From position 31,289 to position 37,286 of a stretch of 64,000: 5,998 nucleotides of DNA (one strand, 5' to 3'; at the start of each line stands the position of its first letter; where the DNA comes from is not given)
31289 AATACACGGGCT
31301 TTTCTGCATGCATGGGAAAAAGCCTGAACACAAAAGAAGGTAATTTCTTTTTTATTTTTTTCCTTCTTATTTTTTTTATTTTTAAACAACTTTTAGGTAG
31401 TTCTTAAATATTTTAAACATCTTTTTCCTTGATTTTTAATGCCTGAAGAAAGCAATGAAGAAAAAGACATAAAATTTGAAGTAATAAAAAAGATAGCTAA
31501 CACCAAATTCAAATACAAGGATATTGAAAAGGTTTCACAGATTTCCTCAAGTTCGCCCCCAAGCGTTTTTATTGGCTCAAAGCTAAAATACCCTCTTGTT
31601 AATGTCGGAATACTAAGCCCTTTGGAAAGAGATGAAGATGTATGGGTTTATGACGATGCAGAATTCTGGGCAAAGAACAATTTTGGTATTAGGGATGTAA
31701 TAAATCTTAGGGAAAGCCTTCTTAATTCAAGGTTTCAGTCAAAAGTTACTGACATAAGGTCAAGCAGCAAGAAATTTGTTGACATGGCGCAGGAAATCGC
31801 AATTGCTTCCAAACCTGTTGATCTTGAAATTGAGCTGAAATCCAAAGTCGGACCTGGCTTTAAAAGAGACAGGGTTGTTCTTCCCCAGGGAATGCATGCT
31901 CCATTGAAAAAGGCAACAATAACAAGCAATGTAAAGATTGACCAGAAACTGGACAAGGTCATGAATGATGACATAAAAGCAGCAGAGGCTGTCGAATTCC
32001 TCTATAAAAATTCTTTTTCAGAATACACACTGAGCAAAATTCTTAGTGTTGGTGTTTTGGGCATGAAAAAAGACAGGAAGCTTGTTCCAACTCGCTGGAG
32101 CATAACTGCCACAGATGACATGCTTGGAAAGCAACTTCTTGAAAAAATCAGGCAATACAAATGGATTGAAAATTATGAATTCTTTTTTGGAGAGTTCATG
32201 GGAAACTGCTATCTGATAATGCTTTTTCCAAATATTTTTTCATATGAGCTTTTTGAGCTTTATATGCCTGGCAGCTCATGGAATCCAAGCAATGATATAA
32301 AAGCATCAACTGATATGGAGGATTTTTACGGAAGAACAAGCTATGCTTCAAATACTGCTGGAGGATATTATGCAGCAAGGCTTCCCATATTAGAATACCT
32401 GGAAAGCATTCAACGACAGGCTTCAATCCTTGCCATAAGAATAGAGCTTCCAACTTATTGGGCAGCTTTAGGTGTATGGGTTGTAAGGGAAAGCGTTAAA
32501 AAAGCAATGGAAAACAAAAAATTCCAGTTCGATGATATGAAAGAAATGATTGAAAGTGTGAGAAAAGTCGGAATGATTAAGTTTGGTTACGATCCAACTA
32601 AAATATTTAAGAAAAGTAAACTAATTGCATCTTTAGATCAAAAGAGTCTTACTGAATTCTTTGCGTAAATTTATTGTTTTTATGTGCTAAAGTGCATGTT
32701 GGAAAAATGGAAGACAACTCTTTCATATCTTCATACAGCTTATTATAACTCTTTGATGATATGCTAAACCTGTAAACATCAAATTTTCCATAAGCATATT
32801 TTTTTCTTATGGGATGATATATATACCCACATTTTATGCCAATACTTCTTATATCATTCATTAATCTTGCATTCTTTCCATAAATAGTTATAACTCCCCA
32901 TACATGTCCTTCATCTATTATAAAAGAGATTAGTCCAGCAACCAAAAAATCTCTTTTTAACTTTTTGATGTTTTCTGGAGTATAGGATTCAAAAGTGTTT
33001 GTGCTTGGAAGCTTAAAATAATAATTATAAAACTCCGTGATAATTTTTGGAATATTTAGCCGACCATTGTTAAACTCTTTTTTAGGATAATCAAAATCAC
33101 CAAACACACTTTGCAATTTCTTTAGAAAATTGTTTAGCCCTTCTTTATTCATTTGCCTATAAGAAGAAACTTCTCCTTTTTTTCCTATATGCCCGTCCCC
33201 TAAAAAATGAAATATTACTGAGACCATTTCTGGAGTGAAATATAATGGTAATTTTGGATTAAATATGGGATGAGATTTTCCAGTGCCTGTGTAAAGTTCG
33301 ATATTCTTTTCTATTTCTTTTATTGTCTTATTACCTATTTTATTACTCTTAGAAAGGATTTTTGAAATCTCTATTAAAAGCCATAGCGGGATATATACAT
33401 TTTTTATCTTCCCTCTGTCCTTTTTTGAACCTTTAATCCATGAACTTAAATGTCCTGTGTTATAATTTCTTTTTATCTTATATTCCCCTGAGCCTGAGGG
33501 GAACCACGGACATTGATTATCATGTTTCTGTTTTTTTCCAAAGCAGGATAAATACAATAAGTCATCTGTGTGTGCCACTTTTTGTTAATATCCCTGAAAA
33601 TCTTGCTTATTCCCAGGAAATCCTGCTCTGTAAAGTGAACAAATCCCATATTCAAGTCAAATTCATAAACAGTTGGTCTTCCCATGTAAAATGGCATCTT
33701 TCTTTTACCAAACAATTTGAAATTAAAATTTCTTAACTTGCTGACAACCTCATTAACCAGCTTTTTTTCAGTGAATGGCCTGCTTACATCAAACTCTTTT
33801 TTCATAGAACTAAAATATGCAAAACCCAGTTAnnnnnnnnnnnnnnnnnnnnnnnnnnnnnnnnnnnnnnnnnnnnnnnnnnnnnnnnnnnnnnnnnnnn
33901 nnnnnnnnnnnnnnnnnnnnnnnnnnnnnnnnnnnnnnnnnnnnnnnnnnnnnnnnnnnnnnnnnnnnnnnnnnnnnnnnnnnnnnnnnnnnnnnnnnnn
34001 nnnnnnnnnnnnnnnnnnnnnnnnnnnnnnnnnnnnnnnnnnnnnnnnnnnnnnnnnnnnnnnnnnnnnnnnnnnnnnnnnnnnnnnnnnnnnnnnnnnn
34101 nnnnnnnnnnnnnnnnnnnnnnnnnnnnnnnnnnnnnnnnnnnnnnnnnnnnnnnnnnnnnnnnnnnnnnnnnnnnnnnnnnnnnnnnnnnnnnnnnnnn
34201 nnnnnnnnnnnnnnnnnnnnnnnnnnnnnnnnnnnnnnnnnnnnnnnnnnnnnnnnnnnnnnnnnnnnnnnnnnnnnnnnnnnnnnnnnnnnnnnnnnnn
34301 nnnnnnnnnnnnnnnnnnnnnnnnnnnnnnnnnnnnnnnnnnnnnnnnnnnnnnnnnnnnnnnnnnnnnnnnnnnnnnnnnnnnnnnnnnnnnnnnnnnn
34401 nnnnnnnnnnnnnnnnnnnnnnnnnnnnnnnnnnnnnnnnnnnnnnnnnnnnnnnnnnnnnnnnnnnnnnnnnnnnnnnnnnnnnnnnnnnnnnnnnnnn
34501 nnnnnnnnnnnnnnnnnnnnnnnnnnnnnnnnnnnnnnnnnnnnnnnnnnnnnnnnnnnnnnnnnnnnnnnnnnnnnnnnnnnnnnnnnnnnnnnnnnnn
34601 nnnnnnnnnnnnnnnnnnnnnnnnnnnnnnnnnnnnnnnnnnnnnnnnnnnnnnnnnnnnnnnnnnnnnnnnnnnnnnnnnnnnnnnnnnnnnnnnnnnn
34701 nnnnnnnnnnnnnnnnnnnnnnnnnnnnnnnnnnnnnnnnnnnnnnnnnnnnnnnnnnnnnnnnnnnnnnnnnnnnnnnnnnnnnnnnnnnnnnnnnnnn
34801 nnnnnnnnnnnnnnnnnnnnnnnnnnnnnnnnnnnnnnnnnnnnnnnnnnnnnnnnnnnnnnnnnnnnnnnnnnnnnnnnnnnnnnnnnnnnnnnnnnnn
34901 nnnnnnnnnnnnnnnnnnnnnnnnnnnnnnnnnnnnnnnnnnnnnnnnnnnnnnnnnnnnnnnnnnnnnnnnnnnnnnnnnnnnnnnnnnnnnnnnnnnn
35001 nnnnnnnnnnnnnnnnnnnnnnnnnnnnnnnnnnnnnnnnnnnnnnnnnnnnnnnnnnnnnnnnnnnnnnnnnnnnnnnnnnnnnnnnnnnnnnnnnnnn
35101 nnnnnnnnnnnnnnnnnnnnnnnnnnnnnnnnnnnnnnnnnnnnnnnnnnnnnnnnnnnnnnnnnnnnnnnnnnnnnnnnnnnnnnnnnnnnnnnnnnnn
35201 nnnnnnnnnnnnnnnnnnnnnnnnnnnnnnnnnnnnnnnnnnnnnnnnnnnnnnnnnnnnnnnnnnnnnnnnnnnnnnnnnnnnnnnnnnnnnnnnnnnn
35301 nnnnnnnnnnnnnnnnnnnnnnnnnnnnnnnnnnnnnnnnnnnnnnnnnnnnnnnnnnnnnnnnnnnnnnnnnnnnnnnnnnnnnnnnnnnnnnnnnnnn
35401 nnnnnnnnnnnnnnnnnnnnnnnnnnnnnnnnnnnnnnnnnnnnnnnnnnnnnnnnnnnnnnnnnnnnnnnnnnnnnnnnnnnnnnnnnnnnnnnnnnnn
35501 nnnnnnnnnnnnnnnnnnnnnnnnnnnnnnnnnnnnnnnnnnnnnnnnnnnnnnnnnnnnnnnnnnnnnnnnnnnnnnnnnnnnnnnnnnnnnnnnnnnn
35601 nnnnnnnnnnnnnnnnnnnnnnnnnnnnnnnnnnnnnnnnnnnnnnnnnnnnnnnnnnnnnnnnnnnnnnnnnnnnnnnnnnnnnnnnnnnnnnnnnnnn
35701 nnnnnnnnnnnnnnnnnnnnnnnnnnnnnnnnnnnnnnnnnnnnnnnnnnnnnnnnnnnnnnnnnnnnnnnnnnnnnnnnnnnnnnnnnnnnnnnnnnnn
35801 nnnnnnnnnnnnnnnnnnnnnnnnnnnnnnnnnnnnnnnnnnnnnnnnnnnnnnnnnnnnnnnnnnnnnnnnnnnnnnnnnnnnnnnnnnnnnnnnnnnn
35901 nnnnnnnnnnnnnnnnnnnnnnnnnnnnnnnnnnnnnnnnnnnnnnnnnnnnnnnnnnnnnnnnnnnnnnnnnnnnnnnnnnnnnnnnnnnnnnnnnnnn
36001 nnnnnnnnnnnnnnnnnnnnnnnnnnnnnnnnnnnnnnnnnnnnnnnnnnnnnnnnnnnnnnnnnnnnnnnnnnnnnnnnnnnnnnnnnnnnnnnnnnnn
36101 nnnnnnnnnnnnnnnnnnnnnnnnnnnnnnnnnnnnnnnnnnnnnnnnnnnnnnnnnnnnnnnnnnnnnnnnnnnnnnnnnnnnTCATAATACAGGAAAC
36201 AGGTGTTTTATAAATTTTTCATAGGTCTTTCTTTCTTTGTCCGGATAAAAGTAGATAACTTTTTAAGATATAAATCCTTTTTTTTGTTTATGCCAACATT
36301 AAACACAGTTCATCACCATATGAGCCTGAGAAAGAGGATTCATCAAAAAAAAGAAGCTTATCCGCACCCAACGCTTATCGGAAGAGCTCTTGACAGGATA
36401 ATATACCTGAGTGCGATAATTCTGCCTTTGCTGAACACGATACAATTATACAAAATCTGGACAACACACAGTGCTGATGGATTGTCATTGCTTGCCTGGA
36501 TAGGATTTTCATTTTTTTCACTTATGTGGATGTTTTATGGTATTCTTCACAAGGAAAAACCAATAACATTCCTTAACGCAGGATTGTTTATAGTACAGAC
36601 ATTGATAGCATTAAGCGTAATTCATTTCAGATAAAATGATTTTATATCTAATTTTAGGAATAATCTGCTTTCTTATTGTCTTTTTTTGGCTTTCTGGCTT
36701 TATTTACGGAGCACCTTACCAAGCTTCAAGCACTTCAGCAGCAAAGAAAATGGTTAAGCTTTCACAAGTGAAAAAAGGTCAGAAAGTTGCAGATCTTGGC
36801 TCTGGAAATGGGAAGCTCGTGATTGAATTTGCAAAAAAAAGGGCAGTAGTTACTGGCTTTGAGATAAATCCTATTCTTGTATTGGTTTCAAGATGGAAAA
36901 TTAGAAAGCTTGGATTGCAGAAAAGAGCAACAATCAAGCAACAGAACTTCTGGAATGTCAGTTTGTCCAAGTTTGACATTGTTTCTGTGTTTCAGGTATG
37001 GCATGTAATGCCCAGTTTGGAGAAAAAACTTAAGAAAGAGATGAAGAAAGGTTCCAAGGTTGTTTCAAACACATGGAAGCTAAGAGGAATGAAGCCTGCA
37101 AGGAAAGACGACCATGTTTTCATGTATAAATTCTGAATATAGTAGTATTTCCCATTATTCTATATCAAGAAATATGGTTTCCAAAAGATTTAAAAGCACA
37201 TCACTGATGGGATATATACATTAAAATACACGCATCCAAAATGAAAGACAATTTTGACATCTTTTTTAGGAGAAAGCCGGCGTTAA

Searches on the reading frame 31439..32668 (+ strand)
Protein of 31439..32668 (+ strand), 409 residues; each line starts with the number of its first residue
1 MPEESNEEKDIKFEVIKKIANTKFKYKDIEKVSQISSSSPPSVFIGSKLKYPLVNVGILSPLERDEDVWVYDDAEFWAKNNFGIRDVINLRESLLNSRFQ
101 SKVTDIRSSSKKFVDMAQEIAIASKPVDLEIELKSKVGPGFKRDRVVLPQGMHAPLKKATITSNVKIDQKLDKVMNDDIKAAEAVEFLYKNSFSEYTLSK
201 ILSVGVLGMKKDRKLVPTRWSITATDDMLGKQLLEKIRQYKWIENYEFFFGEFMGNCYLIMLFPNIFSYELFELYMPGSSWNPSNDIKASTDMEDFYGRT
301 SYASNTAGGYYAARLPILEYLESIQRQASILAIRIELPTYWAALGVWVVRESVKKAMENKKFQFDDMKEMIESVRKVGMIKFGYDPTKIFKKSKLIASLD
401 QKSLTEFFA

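Call 16: search_protein_families(library=pfam, proteins=[window:31439-32668:+], max_evalue=0.001)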
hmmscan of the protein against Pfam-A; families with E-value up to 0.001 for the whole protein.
window:31439-32668:+ (409 aa): 2 families
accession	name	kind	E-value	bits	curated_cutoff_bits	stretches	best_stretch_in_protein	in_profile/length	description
PF04894.17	Nre_N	-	1.9e-78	264.5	25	1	15-282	9-270/270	Archaeal Nre, N-terminal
PF04895.17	Nre_C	-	1.6e-29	102.4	27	1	294-407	1-110/110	Archaeal Nre, C-terminal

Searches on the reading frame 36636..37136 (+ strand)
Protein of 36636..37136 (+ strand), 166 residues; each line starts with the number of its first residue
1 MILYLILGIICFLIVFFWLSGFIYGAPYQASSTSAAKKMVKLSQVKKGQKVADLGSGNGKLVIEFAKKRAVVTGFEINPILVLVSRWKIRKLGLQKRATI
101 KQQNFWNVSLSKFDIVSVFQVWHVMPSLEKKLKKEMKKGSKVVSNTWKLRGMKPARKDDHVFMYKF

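Call 16: search_protein_families(library=pfam, proteins=[window:36636-37136:+], max_evalue=0.001)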
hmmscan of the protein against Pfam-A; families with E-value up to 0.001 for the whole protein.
window:36636-37136:+ (166 aa): 8 families
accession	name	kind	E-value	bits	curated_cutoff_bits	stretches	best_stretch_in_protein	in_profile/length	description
PF13847.12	Methyltransf_31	-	7.3e-11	42.4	27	1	46-143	2-108/145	Methyltransferase domain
PF13489.12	Methyltransf_23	-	1.4e-08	35.1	27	1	40-147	14-119/164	Methyltransferase domain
PF13649.12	Methyltransf_25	-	2e-07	32.1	27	1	51-135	1-88/97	Methyltransferase domain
PF08242.18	Methyltransf_12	-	5.3e-06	27.5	30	1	53-133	2-86/98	Methyltransferase domain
PF00398.26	RrnaAD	-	1.4e-05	24.7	24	1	32-145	15-106/263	Ribosomal RNA adenine dimethylase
PF08241.18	Methyltransf_11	-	2.7e-05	25.2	21.2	1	53-133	2-81/95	Methyltransferase domain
PF02353.26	CMAS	-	3.2e-05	23.8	27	1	37-124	52-140/273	Mycolic acid cyclopropane synthetase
PF05175.20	MTS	-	4.2e-05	23.7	23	1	40-116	24-102/170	Methyltransferase small domain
